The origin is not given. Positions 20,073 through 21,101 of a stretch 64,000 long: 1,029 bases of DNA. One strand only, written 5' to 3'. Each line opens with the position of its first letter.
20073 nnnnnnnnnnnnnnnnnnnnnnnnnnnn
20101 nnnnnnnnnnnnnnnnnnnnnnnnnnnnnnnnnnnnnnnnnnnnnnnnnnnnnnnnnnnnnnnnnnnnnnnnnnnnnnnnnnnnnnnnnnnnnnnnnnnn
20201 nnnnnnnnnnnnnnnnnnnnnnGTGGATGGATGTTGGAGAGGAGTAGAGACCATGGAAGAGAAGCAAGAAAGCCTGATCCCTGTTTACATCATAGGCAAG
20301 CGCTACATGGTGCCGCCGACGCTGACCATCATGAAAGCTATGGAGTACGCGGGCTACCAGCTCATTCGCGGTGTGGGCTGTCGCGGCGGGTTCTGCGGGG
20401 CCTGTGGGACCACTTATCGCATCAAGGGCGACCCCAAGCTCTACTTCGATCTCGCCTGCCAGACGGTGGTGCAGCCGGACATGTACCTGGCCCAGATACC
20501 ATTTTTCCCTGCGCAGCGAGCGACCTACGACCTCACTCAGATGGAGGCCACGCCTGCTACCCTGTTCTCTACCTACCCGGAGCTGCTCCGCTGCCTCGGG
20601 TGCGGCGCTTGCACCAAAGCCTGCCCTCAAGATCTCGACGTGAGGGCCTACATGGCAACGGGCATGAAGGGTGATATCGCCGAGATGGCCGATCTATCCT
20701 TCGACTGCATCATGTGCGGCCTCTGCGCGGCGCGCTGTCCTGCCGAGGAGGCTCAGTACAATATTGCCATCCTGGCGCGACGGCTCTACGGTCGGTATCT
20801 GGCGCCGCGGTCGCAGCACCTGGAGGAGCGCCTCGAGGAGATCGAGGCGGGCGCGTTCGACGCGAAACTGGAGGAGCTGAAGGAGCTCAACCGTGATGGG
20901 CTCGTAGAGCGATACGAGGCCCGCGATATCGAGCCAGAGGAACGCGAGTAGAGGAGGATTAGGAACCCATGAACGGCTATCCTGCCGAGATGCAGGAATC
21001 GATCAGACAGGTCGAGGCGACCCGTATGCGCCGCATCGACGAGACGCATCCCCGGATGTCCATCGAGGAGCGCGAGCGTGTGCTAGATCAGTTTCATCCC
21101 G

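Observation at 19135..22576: FrhB/FdhB-like, SdhB-like and SdhA-like genes embedded between mvhD and hdrA: candidate thiol- or Hdr-linked fumarate reductase (TfrAB-like)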

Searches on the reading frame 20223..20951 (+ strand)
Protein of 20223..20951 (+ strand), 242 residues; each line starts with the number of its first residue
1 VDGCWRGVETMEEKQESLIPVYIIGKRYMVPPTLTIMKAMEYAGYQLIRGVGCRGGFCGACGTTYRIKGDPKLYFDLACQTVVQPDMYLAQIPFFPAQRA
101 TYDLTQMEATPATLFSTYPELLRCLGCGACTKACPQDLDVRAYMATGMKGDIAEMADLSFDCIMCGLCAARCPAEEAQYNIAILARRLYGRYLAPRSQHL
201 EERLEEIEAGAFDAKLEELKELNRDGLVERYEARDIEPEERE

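Call 3: search_protein_families(library=pfam, proteins=[window:20223-20951:+], max_evalue=0.001)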
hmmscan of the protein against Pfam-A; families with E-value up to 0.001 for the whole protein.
window:20223-20951:+ (242 aa): 12 families
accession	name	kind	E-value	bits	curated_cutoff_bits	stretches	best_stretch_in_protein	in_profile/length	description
PF13187.11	Fer4_9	-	1e-09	38.7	27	1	123-174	1-49/52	4Fe-4S dicluster domain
PF13237.11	Fer4_10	-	1.9e-08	34.6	25.5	1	123-173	8-53/53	4Fe-4S dicluster domain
PF13534.11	Fer4_17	-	8.7e-08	33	22.2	0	113-139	40-61/61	4Fe-4S dicluster domain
PF12838.12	Fer4_7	-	1.1e-07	32.6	27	1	123-174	1-50/52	4Fe-4S dicluster domain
PF13183.11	Fer4_8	-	9e-07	29.8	27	1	120-174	1-66/68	4Fe-4S dicluster domain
PF00037.32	Fer4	-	1.3e-05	25.3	21.1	1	123-137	7-21/24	4Fe-4S binding domain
PF14697.11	Fer4_21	-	6.7e-05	23.4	35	1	123-176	7-55/59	4Fe-4S dicluster domain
PF13484.11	Fer4_16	-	7.5e-05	23.9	30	0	123-136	1-14/66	4Fe-4S double cluster binding domain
PF12797.12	Fer4_2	-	9.2e-05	22.6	24.5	1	121-135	7-21/22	4Fe-4S binding domain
PF14691.11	Fer4_20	-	0.00018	21.7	25.8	1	120-176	20-79/113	Dihydroprymidine dehydrogenase domain II, 4Fe-4S cluster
PF12800.12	Fer4_4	-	0.00031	21.3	24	1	123-136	3-16/17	4Fe-4S binding domain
PF00111.32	Fer2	-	0.00059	20.2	21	1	27-84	9-77/77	2Fe-2S iron-sulfur cluster binding domain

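Call 5: search_protein_families(library=ncbifam, proteins=[window:20223-20951:+], max_evalue=0.001)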
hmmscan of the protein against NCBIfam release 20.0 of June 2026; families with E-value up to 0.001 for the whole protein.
window:20223-20951:+ (242 aa): 33 families (the best 25 are shown)
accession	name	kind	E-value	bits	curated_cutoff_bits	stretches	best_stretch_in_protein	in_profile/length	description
TIGR00314.1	cdhA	equivalog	8.5e-09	33.8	781.3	1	123-175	400-452/784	CO dehydrogenase/acetyl-CoA synthase complex subunit alpha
NF004898.0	PRK06259.1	equivalog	1e-08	34.3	385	1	26-190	19-165/488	fumarate reductase (CoM/CoB) subunit TfrB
TIGR01945.1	rnfC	subfamily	6.3e-08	31.6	245.95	1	122-176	363-418/435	RnfABCDGE type electron transport complex subunit C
TIGR00384.1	dhsB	subfamily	7.7e-08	32.1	88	0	97-143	116-161/222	succinate dehydrogenase and fumarate reductase iron-sulfur protein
NF042909.1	FMH_DH_FwdF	exception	1.1e-07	31.3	375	1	123-181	16-76/336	tungsten-dependent formylmethanofuran dehydrogenase subunit FwdF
NF009226.0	PRK12576.1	equivalog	1.5e-07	31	344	0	161-212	155-208/317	succinate dehydrogenase/fumarate reductase iron-sulfur subunit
NF004616.0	PRK05950.1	subfamily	3.2e-07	29.7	228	0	157-208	144-198/238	succinate dehydrogenase iron-sulfur subunit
TIGR01971.1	NuoI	subfamily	3.5e-07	29.8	113.05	1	118-175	38-96/121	NADH-quinone oxidoreductase, chain I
NF003454.1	PRK05035.1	equivalog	1.9e-06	26.7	345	1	117-175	362-421/556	electron transport complex subunit RsxC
NF004540.0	PRK05888.2-1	equivalog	2.9e-06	26.9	215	1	118-176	42-102/139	NADH-quinone oxidoreductase subunit NuoI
NF009053.0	PRK12387.1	subfamily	1.1e-05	25.3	204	1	122-175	38-88/180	formate hydrogenlyase complex iron-sulfur subunit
NF040864.1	HgcB_ferredoxin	equivalog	1.1e-05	25.2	99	1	123-176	15-60/93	mercury methylation ferredoxin HgcB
NF007382.0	PRK09898.1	equivalog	2.3e-05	24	213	1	123-174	155-195/208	ferredoxin-like protein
TIGR02512.1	FeFe_hydrog_A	subfamily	2.9e-05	23.1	405.95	1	122-175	7-65/375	[FeFe] hydrogenase, group A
NF041890.1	hdrC_Methbact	equivalog_domain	3.2e-05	23.6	270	0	159-185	28-55/192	ferredoxin:CoB-CoM heterodisulfide reductase subunit HdrC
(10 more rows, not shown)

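Call 67: search_solved_structures(query=window:20253-20951:+, max_evalue=1, show_alignments=2)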
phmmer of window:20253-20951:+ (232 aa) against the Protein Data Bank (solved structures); distinct sequences matched with E-value up to 1: 173 (the best 60 are shown).
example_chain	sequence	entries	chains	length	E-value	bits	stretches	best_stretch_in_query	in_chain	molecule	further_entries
9sfi_T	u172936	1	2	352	7.4e-13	51.6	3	113-170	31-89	4Fe-4S ferredoxin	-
7bkb_K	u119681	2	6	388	2.2e-08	37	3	113-170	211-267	Formylmethanofuran dehydrogenase, subunit F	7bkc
3cf4_A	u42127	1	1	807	2.6e-06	30.2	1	111-171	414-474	Acetyl-CoA decarboxylase/synthase alpha subunit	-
5odc_A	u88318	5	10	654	6.1e-06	29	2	108-164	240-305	Heterodisulfide reductase, subunit A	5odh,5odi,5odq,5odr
9sw6_H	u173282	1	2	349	2.9e-05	26.7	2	100-168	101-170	Tungsten formylmethanofuran dehydrogenase, subunit F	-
6l35_C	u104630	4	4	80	5.4e-05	25.9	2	113-165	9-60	Photosystem I iron-sulfur center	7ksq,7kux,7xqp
5t5i_F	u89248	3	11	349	9.5e-05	25.1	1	106-167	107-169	Tungsten formylmethanofuran dehydrogenase subunit fwdF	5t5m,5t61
9eri_C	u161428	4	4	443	0.00011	24.8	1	112-175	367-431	Na(+)-translocating ferredoxin:NAD(+) oxidoreductase complex subunit C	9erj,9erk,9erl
6ijj_C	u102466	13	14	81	0.00015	24.4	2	113-165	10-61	PsaC | Photosystem I iron-sulfur center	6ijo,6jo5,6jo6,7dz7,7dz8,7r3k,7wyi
7z0s_F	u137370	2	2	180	0.00022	23.9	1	112-166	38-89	Formate hydrogenlyase subunit 6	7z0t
9grx_I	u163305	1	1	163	0.00034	23.3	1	110-165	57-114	NAD(P)H-quinone oxidoreductase subunit I, chloroplastic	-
7q5y_D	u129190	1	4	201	0.00036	23.2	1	104-165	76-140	NADH-quinone oxidoreductase subunit I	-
8a8o_C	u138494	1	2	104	0.00052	22.6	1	114-167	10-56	Beta-subunit of the PAPS reductase from Methanothermococcus thermolithotrophicus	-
6zzx_C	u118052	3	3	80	0.00059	22.5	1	113-166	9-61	Photosystem I iron-sulfur center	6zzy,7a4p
2bs2_B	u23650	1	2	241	0.00067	22.3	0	41-75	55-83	QUINOL-FUMARATE REDUCTASE IRON-SULFUR SUBUNIT B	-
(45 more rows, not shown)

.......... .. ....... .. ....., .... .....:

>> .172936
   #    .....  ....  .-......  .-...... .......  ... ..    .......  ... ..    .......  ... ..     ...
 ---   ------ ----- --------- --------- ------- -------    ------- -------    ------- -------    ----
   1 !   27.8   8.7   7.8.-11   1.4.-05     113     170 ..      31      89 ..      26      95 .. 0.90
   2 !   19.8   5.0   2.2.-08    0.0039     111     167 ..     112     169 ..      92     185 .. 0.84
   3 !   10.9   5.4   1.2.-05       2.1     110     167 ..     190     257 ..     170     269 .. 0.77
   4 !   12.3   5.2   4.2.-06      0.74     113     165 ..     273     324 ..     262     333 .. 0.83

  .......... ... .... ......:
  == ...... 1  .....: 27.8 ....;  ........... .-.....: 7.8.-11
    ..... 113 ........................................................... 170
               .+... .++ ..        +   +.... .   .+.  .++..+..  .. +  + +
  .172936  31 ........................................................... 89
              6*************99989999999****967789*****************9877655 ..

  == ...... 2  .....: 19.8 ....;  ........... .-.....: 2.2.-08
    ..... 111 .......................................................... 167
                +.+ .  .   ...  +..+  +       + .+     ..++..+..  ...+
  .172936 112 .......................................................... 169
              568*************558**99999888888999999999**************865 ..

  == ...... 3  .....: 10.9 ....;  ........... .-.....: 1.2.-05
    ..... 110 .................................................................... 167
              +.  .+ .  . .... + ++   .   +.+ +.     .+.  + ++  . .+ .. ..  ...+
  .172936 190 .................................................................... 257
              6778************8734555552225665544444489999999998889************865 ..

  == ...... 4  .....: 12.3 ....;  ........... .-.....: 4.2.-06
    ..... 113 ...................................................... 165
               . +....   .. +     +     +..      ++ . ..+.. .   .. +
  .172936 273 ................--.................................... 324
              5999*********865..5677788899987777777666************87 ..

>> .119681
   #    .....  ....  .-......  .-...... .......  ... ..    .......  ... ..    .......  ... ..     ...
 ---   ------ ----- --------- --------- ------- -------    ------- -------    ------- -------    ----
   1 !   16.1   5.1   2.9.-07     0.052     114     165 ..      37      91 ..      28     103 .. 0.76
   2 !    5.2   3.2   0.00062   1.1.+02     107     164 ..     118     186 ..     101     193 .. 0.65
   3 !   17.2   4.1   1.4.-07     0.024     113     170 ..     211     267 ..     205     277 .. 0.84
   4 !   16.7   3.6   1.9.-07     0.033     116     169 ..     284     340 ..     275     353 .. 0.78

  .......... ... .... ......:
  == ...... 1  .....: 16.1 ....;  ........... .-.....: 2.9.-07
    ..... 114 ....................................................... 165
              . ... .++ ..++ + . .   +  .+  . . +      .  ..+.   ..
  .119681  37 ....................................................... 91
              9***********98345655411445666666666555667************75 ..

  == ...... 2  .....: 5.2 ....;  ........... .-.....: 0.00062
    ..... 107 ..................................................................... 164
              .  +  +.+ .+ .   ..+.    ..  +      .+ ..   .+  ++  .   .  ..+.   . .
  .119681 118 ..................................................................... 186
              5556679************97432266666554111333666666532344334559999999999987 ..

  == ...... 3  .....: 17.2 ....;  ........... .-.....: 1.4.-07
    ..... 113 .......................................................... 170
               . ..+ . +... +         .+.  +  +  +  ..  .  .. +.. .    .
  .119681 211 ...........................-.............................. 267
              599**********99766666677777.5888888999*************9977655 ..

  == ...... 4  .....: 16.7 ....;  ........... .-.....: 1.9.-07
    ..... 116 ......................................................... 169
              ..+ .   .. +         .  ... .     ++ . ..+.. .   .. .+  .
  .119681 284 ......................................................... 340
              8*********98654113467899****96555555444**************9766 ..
